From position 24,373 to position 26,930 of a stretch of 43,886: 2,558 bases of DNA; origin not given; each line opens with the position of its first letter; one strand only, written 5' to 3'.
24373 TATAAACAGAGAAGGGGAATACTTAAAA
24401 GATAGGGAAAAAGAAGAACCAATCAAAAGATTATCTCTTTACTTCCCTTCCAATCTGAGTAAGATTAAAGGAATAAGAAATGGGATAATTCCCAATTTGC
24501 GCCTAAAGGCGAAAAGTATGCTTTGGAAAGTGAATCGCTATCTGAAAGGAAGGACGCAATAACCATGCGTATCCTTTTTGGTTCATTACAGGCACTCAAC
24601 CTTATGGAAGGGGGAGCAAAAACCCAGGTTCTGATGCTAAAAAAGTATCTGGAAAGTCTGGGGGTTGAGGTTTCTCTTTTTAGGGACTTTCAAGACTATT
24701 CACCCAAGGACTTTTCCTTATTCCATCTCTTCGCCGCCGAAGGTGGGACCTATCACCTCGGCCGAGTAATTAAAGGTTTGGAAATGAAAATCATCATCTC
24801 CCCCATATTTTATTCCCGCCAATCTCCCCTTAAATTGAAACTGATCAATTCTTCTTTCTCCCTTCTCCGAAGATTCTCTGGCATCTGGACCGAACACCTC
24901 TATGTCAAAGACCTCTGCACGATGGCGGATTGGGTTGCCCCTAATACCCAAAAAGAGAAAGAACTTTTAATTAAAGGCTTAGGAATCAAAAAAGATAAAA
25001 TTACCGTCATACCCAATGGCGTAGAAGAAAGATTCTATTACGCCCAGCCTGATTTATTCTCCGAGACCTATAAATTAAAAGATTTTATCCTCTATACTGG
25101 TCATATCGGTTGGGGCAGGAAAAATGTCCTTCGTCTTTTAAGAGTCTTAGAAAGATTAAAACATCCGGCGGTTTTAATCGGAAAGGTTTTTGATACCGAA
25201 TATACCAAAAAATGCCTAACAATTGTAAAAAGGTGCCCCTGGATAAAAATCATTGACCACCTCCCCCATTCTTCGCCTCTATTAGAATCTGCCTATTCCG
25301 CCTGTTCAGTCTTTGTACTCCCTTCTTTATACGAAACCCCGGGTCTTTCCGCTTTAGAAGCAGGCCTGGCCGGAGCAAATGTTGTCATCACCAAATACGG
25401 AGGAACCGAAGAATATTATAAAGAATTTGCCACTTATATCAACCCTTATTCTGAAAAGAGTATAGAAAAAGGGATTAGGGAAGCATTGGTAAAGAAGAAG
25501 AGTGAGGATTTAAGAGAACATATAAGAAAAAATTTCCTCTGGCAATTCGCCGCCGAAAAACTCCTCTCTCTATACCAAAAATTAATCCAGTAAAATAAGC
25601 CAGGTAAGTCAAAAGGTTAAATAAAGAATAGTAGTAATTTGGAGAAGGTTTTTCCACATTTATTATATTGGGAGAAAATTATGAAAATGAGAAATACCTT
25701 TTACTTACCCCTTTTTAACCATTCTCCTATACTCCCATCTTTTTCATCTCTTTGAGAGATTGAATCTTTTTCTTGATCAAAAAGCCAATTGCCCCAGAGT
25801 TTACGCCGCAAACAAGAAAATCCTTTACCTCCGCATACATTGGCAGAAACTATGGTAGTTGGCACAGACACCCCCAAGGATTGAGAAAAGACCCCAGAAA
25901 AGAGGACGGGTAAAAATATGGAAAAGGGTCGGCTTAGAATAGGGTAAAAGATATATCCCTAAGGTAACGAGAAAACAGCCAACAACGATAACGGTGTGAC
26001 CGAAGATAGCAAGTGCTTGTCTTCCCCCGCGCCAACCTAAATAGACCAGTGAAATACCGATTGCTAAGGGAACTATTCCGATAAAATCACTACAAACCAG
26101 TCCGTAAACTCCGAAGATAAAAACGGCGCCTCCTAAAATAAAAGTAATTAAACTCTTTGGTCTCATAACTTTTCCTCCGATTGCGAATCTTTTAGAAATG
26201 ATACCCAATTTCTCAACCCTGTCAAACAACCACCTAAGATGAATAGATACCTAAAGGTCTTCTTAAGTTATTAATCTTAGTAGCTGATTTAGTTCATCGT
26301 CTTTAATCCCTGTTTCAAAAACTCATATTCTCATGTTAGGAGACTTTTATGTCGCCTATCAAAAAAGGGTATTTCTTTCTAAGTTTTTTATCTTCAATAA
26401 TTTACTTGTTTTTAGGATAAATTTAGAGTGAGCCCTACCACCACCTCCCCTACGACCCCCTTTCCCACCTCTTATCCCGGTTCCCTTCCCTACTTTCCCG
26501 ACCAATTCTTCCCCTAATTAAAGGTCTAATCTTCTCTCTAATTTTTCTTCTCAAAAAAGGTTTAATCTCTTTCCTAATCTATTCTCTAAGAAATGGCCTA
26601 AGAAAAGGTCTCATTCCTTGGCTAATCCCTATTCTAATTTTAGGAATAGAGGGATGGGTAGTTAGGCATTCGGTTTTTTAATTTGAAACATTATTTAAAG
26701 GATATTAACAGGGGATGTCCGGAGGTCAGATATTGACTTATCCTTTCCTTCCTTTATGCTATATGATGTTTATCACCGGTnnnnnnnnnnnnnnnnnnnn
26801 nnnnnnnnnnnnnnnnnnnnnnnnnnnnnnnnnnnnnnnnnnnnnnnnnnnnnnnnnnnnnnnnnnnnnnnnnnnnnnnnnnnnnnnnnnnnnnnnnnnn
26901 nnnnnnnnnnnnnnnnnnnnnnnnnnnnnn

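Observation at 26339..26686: Copy 2 of the ~345-bp element: inverted homologue of 647-992, 25.3 kb away, with an anti-SD-like block and a flipped hairpin loop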

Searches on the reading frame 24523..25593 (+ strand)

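Call 37: search_protein_families(library=pfam, proteins=[window:24523-25593:+])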
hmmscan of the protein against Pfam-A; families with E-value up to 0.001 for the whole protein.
window:24523-25593:+ (356 aa): 4 families
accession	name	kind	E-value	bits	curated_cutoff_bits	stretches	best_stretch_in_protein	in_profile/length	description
PF00534.26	Glycos_transf_1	-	8.9e-15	55.1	26.4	1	186-337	15-168/172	Glycosyl transferases group 1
PF13692.12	Glyco_trans_1_4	-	1.9e-10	41.6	27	1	189-316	4-134/142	Glycosyl transferases group 1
PF13439.12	Glyco_transf_4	-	8.1e-10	39.4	28.5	1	125-168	124-167/170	Glycosyltransferase Family 4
PF13579.12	Glyco_trans_4_4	-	0.00014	22.7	29.7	0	129-166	122-158/158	Glycosyl transferase 4-like domain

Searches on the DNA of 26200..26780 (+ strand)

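Call 72: search_rna_families(source=window, start=26200, end=26780, threshold=evalue, max_evalue=5)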
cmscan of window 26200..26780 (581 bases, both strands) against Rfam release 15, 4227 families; matches with E-value up to 5: 0.
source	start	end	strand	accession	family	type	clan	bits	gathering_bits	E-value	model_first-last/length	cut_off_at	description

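Call 82: search_dna_similar(query=window:26330-26700:+, collection=plasmids, mode=distant, max_rows=5)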
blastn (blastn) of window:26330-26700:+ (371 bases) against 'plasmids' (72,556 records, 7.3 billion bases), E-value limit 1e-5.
No match.

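Call 83: search_dna_similar(query=window:26330-26700:+, collection=phages, mode=distant, max_rows=5)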
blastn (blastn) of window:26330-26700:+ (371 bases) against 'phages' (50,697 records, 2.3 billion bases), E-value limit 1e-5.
No match.

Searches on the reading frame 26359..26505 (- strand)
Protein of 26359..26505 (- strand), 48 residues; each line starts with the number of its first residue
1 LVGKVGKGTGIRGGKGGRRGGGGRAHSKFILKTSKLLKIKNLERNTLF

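Call 106: search_protein_families(library=pfam, proteins=[window:26359-26505:-], max_evalue=1)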
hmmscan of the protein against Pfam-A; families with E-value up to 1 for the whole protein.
window:26359-26505:- (48 aa): 0 families

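Call 107: search_protein_families(library=ncbifam, proteins=[window:26359-26505:-], max_evalue=1)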
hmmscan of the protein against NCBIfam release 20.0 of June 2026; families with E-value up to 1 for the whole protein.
window:26359-26505:- (48 aa): 0 families

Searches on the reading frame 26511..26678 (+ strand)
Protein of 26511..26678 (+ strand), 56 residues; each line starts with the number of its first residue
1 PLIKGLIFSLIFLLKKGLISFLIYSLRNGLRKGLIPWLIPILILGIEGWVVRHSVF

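Call 106: search_protein_families(library=pfam, proteins=[window:26511-26678:+], max_evalue=1)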
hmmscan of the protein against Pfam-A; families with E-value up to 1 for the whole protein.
window:26511-26678:+ (56 aa): 1 family
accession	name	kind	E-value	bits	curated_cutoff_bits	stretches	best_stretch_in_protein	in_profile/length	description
PF05829.17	Adeno_PX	-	0.2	12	25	1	24-42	4-22/42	Adenovirus late L2 mu core protein (Protein X)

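Call 107: search_protein_families(library=ncbifam, proteins=[window:26511-26678:+], max_evalue=1)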
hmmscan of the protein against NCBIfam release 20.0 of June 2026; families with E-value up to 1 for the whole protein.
window:26511-26678:+ (56 aa): 0 families
